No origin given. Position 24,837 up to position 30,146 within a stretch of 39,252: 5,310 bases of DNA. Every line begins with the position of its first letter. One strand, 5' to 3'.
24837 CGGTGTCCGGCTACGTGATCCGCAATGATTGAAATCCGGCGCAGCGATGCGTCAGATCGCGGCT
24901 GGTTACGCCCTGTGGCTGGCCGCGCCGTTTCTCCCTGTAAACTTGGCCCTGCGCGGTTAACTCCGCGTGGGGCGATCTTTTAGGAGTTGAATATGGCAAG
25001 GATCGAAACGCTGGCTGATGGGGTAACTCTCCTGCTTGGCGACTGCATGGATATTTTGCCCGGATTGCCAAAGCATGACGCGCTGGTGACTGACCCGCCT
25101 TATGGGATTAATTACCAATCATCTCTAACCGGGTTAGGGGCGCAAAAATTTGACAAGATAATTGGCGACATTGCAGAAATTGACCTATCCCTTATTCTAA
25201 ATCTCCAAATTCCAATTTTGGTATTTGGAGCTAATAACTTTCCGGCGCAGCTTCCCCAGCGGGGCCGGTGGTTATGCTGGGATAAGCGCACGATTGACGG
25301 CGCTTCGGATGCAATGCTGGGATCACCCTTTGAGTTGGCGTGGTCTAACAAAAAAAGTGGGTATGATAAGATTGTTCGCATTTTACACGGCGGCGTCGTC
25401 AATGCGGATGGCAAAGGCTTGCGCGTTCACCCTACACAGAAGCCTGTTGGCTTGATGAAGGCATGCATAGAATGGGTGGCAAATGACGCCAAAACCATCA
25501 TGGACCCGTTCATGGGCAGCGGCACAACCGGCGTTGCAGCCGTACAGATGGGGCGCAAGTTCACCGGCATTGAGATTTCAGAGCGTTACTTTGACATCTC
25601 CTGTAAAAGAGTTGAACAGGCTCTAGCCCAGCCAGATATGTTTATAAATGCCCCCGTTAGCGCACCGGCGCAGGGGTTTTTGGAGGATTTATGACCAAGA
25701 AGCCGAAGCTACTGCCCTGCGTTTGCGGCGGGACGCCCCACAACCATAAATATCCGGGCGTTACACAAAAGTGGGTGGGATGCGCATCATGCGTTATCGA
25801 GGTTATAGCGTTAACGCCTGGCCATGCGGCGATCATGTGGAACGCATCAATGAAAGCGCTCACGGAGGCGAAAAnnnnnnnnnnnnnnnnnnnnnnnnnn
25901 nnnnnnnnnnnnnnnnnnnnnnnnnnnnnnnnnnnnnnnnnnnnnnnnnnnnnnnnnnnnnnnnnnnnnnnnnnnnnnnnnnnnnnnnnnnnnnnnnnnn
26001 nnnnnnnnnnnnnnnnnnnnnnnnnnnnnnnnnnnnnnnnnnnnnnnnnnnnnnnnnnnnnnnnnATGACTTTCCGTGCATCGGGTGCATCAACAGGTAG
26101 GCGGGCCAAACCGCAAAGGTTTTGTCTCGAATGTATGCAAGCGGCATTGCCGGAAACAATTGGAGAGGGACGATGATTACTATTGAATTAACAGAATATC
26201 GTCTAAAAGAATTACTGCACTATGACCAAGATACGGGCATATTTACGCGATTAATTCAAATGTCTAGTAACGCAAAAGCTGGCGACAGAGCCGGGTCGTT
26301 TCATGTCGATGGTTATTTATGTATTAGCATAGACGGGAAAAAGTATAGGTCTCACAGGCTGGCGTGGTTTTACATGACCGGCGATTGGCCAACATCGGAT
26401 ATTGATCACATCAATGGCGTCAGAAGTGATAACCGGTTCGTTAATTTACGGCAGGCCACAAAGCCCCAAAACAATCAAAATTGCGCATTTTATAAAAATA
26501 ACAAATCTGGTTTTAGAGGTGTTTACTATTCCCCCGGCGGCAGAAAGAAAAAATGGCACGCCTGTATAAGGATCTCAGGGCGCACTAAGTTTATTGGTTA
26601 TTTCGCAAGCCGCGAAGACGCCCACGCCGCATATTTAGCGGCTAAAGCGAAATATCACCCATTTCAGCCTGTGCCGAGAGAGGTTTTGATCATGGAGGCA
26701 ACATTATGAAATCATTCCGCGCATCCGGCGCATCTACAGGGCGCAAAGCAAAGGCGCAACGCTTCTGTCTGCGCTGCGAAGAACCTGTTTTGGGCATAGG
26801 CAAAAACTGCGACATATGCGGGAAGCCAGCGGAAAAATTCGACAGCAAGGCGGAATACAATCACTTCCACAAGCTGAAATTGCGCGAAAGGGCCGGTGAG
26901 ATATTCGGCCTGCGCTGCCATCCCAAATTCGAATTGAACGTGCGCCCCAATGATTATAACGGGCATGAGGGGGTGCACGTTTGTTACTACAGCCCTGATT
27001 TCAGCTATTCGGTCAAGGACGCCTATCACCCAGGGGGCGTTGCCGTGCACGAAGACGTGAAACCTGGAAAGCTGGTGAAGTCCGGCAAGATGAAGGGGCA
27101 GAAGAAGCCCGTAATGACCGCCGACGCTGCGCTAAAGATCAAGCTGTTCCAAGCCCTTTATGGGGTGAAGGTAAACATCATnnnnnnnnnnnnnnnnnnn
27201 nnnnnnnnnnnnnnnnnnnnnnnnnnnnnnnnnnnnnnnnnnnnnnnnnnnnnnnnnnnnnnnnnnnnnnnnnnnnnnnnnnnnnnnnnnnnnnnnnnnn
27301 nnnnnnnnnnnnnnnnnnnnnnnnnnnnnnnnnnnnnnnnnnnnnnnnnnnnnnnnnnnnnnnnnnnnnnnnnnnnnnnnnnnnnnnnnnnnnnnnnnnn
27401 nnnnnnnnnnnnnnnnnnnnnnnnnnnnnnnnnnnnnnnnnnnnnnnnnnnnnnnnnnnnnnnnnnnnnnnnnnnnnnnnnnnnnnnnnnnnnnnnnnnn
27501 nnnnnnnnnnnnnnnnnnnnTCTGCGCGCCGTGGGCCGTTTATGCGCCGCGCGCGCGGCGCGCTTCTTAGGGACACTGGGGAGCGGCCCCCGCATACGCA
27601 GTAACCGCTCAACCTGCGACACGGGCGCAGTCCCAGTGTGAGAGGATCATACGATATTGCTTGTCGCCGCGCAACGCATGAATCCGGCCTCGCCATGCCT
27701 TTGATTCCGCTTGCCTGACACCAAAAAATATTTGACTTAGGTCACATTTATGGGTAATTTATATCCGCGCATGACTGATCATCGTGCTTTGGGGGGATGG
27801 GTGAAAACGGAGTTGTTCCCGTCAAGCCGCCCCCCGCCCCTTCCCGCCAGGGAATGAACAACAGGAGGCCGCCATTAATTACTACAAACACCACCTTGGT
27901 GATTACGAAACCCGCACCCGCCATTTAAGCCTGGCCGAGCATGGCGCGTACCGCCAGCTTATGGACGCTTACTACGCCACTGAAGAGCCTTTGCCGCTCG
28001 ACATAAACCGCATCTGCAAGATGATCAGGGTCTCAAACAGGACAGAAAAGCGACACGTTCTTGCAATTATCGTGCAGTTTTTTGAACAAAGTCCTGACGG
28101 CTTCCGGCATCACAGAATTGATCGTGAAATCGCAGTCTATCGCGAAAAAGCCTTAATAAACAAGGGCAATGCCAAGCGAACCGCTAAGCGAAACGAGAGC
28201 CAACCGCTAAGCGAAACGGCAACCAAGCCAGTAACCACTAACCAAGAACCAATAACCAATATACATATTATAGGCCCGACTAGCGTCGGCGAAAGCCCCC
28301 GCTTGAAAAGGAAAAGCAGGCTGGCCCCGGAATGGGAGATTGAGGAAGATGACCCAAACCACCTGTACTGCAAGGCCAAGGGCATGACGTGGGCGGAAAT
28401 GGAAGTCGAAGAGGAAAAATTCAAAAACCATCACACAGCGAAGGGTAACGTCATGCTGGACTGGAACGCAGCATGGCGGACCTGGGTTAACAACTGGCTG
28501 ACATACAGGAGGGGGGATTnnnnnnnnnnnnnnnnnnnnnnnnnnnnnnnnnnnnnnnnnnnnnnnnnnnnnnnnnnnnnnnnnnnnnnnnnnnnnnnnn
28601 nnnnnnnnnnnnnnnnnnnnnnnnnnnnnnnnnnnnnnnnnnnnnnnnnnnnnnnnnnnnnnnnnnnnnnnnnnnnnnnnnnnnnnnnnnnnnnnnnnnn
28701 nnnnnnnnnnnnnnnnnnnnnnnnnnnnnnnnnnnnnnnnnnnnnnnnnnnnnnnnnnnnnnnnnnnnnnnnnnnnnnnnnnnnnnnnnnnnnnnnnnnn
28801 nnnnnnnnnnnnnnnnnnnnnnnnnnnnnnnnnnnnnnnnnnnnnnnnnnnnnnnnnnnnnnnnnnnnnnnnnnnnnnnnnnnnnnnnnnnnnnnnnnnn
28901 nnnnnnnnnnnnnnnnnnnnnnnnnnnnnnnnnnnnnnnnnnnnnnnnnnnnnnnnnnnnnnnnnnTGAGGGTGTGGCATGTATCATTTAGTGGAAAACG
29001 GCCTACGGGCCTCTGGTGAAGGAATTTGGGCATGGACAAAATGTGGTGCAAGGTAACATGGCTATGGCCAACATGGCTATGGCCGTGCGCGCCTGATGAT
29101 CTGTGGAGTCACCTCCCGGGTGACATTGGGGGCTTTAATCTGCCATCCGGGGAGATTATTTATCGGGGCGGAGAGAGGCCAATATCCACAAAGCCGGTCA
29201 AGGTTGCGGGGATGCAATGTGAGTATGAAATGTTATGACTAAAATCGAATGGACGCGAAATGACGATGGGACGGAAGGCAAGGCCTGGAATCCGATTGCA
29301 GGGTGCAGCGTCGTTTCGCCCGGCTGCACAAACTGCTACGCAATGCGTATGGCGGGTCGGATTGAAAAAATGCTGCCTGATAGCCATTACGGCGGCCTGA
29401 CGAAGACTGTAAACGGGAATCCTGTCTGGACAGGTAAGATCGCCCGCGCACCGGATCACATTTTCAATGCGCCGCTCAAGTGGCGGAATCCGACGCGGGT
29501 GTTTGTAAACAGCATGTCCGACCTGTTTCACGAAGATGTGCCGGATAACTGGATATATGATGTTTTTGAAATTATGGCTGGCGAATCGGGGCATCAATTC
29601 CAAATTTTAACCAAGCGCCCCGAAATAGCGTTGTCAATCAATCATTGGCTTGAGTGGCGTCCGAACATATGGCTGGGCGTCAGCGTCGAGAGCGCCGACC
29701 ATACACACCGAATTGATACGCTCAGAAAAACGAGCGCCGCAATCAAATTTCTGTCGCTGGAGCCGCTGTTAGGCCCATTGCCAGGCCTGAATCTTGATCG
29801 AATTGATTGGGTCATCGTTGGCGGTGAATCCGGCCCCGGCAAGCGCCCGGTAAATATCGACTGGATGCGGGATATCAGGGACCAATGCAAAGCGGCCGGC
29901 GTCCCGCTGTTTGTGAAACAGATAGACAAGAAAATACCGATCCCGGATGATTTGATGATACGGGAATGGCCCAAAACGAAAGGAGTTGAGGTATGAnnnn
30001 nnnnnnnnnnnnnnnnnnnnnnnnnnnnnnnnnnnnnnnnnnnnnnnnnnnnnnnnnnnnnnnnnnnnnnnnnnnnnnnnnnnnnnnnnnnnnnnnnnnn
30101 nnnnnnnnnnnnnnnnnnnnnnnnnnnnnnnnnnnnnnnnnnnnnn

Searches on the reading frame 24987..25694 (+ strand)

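Call 112: search_protein_families(library=phrogs, proteins=[window:24987-25694:+], max_evalue=0.0001)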
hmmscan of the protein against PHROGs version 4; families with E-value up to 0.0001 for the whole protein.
window:24987-25694:+ (235 aa): 12 families
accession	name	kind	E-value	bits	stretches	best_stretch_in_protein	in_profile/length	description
phrog_67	-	other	7.8e-43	148.5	1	11-223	122-357/743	DNA methyltransferase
phrog_498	-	other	2.9e-26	93.2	1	141-215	352-426/633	DNA methyltransferase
phrog_3008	-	other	8.9e-22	78.5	1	148-218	150-220/244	DNA methyltransferase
phrog_18293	-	other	4.1e-21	76.1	1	146-212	44-110/119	methyltransferase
phrog_23148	-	unknown function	6.8e-14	53.2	1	147-214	84-151/165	-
phrog_8769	-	other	2.5e-12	47.5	1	168-212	12-56/71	methyltransferase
phrog_6952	-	other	2.7e-12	47.9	1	148-212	114-178/181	DNA methyltransferase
phrog_23085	-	unknown function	2.7e-11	44.3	1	146-209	42-105/138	-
phrog_16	-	DNA, RNA and nucleotide metabolism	6e-07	29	1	157-216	857-916/986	DNA helicase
phrog_12517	-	unknown function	6.7e-07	29.8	1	159-212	97-150/316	-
phrog_18146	-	other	6.2e-06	26.4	1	162-198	63-100/452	DNA methyltransferase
phrog_10183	-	other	5.7e-05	22.5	0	164-208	112-156/889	DNA methyltransferase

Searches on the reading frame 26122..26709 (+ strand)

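Call 112: search_protein_families(library=phrogs, proteins=[window:26122-26709:+], max_evalue=0.0001)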
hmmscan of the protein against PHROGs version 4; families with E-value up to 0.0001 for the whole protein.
window:26122-26709:+ (195 aa): 11 families
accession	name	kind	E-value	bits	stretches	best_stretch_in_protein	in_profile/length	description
phrog_99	-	DNA, RNA and nucleotide metabolism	1.8e-66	226.4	1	17-181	103-262/383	HNH endonuclease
phrog_4578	-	DNA, RNA and nucleotide metabolism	4.3e-21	76.2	1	73-180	10-116/130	HNH endonuclease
phrog_3593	-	DNA, RNA and nucleotide metabolism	2e-18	67.9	1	61-176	79-194/210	HNH endonuclease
phrog_374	-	DNA, RNA and nucleotide metabolism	7.3e-14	52.5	1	81-179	314-407/617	HNH endonuclease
phrog_59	-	DNA, RNA and nucleotide metabolism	4.2e-10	40.6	1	62-121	173-235/423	HNH endonuclease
phrog_953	-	DNA, RNA and nucleotide metabolism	2.6e-09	37.9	1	124-177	308-360/420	HNH endonuclease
phrog_959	-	DNA, RNA and nucleotide metabolism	8.4e-09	36.3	1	59-122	38-107/138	HNH endonuclease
phrog_36769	-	unknown function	3.3e-07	31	1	70-171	234-340/367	-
phrog_13470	-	DNA, RNA and nucleotide metabolism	1.5e-06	29.4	1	97-178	59-142/152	HNH endonuclease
phrog_24751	-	DNA, RNA and nucleotide metabolism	6.4e-06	27.3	1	142-183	20-61/65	HNH endonuclease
phrog_1492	-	DNA, RNA and nucleotide metabolism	4.1e-05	23.9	1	56-120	88-158/414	HNH endonuclease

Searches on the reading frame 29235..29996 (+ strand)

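Call 112: search_protein_families(library=phrogs, proteins=[window:29235-29996:+], max_evalue=0.0001)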
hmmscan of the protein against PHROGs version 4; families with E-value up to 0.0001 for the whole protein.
window:29235-29996:+ (253 aa): 1 family
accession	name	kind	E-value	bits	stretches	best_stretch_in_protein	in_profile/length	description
phrog_2045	-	unknown function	1.6e-80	271.7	1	2-244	5-245/299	-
